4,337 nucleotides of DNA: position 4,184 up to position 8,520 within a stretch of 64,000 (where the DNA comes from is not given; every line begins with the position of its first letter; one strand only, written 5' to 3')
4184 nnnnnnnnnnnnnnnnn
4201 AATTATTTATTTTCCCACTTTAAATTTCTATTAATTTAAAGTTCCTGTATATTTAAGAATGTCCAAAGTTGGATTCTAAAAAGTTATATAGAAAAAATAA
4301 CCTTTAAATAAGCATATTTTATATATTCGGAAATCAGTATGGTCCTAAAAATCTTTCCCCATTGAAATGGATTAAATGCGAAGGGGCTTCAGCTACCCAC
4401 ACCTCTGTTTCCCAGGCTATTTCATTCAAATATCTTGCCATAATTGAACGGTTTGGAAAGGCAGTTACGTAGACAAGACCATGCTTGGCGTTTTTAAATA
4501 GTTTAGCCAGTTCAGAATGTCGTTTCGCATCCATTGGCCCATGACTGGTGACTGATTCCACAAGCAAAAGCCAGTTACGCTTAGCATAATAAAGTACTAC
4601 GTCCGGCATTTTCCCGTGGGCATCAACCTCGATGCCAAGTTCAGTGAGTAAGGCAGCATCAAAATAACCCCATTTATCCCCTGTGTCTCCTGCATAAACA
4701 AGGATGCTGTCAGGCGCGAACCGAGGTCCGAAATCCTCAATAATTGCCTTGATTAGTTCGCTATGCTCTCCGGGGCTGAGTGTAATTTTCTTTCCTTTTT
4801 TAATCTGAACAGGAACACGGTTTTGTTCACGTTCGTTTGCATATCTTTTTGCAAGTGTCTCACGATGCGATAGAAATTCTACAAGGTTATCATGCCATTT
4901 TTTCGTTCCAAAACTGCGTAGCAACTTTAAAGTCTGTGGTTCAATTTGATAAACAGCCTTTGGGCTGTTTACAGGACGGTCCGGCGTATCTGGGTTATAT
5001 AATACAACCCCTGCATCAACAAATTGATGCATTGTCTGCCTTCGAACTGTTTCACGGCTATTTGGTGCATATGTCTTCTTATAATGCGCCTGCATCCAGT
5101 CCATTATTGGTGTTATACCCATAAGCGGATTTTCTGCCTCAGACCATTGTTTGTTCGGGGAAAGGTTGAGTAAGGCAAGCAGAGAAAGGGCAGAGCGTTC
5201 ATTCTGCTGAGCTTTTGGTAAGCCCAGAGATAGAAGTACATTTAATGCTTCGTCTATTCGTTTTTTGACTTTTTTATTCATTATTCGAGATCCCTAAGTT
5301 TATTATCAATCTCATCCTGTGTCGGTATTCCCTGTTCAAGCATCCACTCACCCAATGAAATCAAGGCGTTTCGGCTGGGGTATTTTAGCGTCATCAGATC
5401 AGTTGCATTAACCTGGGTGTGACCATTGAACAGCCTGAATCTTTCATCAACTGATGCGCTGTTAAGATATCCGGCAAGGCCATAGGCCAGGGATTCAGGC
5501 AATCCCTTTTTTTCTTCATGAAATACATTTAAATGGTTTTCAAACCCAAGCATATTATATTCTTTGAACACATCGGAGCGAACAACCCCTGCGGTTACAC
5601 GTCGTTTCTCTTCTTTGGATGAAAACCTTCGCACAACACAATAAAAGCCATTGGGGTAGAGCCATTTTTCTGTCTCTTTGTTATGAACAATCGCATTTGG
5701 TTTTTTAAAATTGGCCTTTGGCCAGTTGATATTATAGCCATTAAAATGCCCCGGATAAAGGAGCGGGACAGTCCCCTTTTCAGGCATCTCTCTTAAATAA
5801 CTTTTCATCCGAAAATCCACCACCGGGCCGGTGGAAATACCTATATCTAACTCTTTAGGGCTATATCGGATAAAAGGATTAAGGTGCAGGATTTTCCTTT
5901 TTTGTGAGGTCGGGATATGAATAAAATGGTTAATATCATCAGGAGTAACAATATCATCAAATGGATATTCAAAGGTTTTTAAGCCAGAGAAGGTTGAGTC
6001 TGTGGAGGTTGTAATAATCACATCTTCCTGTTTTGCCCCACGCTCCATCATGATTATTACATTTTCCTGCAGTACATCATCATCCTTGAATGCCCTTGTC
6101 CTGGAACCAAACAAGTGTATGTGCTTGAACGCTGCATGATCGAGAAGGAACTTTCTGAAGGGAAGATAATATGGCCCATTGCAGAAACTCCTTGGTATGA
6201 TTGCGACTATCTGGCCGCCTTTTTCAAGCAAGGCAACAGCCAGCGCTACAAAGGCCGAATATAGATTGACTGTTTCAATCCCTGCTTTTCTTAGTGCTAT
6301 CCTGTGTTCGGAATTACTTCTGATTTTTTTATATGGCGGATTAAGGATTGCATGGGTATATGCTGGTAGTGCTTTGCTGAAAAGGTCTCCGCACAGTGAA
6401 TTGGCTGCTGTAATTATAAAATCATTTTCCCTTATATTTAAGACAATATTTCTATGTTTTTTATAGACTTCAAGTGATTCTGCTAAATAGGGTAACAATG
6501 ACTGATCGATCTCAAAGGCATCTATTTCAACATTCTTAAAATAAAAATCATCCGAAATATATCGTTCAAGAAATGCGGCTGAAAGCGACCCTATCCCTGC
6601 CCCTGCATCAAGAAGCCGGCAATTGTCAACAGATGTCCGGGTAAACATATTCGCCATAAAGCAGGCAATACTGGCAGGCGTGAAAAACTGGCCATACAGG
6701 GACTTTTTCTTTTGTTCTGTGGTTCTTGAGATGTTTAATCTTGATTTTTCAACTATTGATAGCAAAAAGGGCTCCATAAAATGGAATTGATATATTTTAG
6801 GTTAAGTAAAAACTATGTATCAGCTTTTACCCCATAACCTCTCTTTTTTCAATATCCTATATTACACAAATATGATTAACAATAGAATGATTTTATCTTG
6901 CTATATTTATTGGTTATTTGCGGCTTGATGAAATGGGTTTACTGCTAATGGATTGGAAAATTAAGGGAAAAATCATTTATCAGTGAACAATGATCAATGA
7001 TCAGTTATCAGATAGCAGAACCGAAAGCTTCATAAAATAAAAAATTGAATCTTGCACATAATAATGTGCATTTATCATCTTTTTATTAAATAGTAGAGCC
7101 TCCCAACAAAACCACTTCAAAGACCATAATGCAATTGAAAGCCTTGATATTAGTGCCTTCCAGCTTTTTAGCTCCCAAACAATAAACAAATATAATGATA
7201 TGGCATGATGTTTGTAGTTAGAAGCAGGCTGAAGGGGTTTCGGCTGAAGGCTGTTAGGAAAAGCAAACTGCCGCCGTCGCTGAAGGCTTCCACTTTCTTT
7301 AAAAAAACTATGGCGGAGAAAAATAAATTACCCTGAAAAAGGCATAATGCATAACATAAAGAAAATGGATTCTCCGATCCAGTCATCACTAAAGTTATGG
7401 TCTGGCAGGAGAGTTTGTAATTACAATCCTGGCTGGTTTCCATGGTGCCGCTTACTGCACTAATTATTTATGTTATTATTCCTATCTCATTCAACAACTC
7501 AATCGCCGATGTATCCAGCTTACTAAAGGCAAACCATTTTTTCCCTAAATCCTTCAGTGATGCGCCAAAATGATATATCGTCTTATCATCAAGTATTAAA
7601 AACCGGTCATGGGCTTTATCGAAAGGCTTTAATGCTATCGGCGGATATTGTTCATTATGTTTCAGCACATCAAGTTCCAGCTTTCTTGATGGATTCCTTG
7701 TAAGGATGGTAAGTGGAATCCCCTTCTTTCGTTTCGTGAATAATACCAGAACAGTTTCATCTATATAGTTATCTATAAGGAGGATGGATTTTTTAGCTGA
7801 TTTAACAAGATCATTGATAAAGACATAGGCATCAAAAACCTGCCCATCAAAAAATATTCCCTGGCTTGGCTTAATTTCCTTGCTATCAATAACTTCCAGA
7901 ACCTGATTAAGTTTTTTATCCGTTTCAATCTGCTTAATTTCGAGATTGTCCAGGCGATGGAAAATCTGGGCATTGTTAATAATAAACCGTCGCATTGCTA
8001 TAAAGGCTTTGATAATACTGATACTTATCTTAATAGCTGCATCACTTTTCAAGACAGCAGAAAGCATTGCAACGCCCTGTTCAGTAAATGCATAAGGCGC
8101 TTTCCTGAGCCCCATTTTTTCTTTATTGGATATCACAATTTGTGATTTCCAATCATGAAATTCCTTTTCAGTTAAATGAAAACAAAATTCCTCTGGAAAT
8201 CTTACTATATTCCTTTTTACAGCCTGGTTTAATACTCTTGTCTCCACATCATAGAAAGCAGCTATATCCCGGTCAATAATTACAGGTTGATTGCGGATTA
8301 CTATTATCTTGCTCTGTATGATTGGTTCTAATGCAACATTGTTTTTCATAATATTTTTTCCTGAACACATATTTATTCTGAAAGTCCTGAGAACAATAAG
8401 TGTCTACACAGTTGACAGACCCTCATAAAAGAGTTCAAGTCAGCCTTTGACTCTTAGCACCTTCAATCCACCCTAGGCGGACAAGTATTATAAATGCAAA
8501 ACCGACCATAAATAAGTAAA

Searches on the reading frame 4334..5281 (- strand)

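Call 24: search_protein_families(library=pfam, proteins=[window:4334-5281:-], max_evalue=0.00001)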
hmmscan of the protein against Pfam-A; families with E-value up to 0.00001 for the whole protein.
window:4334-5281:- (315 aa): 2 families
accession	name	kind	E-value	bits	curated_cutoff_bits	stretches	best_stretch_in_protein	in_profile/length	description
PF06616.17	BsuBI_PstI_RE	-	2.5e-64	215.8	27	1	156-309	1-154/154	BsuBI/PstI restriction endonuclease domain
PF17728.7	BsuBI_PstI_RE_N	-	7.9e-57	191.5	27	1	6-144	1-139/140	BsuBI/PstI restriction endonuclease HTH domain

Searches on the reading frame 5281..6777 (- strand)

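Call 24: search_protein_families(library=pfam, proteins=[window:5281-6777:-], max_evalue=0.00001)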
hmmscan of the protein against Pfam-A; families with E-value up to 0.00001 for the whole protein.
window:5281-6777:- (498 aa): 2 families
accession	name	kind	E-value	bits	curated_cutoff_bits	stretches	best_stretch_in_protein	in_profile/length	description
PF07669.17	Eco57I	-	1.5e-10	41.9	25.3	1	144-226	79-167/171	Eco57I restriction-modification methylase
PF02384.22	N6_Mtase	-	1.4e-06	28.3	20.4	1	22-196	19-185/311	N-6 DNA Methylase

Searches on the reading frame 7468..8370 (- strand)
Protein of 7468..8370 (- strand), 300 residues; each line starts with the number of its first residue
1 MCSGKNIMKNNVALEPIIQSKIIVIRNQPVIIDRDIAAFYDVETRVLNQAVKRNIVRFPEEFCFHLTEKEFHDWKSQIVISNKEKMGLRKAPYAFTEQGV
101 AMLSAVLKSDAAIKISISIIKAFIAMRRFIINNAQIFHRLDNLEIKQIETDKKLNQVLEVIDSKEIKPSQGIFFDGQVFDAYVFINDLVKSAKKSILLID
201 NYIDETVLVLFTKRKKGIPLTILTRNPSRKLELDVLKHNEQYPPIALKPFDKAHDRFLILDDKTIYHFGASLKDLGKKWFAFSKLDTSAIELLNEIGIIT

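Call 24: search_protein_families(library=pfam, proteins=[window:7468-8370:-], max_evalue=0.00001)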
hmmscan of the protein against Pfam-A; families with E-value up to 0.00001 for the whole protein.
window:7468-8370:- (300 aa): 1 family
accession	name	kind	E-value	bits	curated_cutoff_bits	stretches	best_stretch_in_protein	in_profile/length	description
PF10543.14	ORF6N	-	3.9e-32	110.8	27.8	1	20-106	1-86/86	ORF6N domain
